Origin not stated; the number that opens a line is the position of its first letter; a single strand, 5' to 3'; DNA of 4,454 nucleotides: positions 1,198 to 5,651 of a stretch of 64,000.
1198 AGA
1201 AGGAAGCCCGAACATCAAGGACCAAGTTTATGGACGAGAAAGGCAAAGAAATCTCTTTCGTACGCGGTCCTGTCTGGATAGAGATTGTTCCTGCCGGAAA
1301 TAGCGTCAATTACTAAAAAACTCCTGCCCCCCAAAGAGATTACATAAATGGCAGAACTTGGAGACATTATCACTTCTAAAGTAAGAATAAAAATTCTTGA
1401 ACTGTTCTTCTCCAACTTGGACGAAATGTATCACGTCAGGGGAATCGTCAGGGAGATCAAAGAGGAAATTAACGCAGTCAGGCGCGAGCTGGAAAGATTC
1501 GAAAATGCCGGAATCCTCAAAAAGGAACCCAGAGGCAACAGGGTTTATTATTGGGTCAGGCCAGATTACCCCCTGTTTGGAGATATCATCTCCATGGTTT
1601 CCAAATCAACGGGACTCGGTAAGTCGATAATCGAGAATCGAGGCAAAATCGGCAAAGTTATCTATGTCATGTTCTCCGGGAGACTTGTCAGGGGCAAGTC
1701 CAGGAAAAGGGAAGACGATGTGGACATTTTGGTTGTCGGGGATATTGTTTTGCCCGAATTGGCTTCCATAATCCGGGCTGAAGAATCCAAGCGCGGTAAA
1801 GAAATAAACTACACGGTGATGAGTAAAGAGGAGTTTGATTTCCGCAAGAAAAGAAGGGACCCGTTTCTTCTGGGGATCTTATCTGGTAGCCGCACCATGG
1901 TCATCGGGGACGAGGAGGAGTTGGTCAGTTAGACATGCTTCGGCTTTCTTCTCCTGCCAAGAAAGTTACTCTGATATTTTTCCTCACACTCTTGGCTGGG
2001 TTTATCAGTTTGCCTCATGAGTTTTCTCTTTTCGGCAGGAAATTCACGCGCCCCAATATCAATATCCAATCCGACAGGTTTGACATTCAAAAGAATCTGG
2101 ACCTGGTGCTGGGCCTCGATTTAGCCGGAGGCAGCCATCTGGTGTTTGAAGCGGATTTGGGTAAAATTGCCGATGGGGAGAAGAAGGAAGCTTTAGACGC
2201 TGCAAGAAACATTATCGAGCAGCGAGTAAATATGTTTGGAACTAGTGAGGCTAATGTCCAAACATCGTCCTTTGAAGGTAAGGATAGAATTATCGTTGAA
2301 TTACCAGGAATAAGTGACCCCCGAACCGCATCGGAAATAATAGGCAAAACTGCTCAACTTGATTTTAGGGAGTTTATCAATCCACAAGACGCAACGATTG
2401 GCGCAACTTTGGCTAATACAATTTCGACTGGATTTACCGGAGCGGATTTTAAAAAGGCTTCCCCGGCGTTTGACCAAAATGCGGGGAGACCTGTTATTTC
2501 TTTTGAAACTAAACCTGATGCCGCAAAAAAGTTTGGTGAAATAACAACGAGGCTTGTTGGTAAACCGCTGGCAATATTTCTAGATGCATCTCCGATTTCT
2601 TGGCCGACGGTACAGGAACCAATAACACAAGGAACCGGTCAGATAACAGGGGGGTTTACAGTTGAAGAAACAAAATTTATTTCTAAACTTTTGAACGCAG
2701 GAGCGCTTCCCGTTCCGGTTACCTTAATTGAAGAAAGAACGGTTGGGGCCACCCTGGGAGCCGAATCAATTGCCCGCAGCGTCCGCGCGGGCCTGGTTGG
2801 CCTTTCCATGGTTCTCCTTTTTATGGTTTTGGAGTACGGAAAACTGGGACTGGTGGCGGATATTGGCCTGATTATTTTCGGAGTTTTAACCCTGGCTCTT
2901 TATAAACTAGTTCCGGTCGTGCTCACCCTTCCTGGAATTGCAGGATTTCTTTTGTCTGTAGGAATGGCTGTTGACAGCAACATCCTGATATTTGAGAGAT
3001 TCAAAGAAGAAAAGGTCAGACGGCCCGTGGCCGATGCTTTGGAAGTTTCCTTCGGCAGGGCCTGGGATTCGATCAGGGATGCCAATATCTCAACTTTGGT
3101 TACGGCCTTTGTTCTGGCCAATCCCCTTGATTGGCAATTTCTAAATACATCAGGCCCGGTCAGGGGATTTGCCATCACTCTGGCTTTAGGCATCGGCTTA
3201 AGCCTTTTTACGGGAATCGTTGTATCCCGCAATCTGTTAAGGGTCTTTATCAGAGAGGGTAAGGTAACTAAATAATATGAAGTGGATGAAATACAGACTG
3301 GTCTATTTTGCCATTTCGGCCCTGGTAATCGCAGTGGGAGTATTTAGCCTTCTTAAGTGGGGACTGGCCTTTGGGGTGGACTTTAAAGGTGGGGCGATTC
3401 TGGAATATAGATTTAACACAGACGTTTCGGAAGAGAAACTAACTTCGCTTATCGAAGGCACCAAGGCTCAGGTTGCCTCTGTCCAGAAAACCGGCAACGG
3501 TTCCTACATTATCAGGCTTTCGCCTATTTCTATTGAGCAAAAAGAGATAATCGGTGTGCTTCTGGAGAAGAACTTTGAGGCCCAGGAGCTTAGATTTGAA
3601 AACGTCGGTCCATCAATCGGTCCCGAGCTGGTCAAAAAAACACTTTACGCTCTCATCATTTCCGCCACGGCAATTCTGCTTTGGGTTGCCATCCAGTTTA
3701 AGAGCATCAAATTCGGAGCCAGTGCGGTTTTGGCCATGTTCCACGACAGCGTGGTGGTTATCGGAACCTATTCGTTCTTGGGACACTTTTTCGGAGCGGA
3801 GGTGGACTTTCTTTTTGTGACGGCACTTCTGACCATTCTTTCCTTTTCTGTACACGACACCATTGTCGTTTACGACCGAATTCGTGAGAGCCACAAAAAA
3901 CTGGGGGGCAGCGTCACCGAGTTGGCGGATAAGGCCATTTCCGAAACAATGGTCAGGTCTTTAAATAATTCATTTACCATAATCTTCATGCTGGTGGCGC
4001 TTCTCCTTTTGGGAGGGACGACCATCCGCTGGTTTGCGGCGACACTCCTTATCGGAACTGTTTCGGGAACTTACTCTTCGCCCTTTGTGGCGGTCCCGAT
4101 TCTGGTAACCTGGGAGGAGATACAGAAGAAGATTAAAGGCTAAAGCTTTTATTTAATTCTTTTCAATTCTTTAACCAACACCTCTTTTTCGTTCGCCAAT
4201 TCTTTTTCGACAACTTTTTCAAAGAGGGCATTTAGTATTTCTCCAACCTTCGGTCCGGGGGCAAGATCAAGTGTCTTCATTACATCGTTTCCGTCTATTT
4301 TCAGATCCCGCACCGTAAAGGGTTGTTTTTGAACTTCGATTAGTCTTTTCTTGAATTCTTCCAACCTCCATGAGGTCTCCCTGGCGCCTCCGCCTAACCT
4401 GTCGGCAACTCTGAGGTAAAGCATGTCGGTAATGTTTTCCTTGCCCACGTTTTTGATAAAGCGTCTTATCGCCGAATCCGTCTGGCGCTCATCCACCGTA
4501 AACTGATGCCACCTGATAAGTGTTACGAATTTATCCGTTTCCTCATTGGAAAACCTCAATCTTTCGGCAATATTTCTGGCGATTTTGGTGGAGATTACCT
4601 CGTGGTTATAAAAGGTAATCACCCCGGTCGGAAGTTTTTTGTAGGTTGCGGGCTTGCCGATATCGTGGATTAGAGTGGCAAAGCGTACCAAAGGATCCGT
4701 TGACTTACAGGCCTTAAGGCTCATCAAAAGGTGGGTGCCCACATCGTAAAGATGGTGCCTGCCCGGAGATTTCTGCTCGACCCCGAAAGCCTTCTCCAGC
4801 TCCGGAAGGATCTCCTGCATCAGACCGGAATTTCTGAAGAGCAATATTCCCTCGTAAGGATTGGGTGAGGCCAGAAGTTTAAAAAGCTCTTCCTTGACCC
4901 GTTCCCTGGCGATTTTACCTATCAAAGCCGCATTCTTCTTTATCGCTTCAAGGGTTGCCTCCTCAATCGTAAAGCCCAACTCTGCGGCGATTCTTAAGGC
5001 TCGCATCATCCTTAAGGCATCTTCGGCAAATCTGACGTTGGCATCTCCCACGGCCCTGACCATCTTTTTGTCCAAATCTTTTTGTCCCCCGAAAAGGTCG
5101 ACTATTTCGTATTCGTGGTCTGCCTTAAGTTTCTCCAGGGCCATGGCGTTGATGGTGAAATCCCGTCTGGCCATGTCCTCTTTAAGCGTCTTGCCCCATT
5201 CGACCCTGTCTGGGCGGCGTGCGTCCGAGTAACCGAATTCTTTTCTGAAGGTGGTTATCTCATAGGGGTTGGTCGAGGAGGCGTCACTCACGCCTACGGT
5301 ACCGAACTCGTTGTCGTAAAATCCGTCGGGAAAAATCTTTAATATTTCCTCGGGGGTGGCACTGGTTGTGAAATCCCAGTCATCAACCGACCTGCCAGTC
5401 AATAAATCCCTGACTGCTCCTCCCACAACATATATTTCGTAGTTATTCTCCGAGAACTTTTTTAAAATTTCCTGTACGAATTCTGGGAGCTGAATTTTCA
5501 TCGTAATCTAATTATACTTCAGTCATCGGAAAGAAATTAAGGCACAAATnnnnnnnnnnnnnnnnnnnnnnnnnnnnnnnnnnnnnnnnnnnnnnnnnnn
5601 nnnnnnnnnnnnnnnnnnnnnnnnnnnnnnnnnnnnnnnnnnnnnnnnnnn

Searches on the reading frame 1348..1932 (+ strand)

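Call 18: search_protein_families(library=pfam, proteins=[window:1348-1932:+], max_evalue=0.001)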
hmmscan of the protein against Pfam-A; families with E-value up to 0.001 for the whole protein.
window:1348-1932:+ (194 aa): 0 families

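Call 59: search_protein_families(library=pfam, proteins=[window:1348-1932:+], max_evalue=0.01)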
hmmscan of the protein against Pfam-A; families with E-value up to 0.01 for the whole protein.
window:1348-1932:+ (194 aa): 1 family
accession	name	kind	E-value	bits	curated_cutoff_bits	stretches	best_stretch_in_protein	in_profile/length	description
PF01909.29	NTP_transf_2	-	0.0083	16.9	21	0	109-168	19-84/93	Nucleotidyltransferase domain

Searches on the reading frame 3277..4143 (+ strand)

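Call 18: search_protein_families(library=pfam, proteins=[window:3277-4143:+], max_evalue=0.001)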
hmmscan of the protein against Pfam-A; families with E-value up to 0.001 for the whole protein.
window:3277-4143:+ (288 aa): 3 families
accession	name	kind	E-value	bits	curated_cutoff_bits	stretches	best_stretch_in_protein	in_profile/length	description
PF02355.23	SecD_SecF_C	-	2.2e-46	158.1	20.5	1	99-280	10-187/189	Protein export membrane protein SecD/SecF, C-terminal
PF07549.19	Sec_GG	-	0.00041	20.2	20.3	1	29-50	7-28/28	SecD/SecF GG Motif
PF19366.4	DUF5942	-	0.00078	19.7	23.8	1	152-269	30-150/191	Domain of unknown function (DUF5942)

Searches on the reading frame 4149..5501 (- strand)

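Call 18: search_protein_families(library=pfam, proteins=[window:4149-5501:-], max_evalue=0.001)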
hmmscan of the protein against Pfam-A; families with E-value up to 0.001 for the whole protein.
window:4149-5501:- (450 aa): 4 families
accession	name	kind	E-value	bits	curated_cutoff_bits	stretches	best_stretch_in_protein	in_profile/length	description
PF01743.26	PolyA_pol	-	2.8e-34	118.6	23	1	23-149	1-126/126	Poly A polymerase head domain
PF12627.12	PolyA_pol_RNAbd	-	5.2e-20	71.4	22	1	176-238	1-63/64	Probable RNA and SrmB- binding site of polymerase A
PF13735.12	tRNA_NucTran2_2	-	1.3e-14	54.9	27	1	306-444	22-147/149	tRNA nucleotidyltransferase domain 2 putative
PF01966.28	HD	-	3.3e-08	34.3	22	1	270-369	25-113/116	HD domain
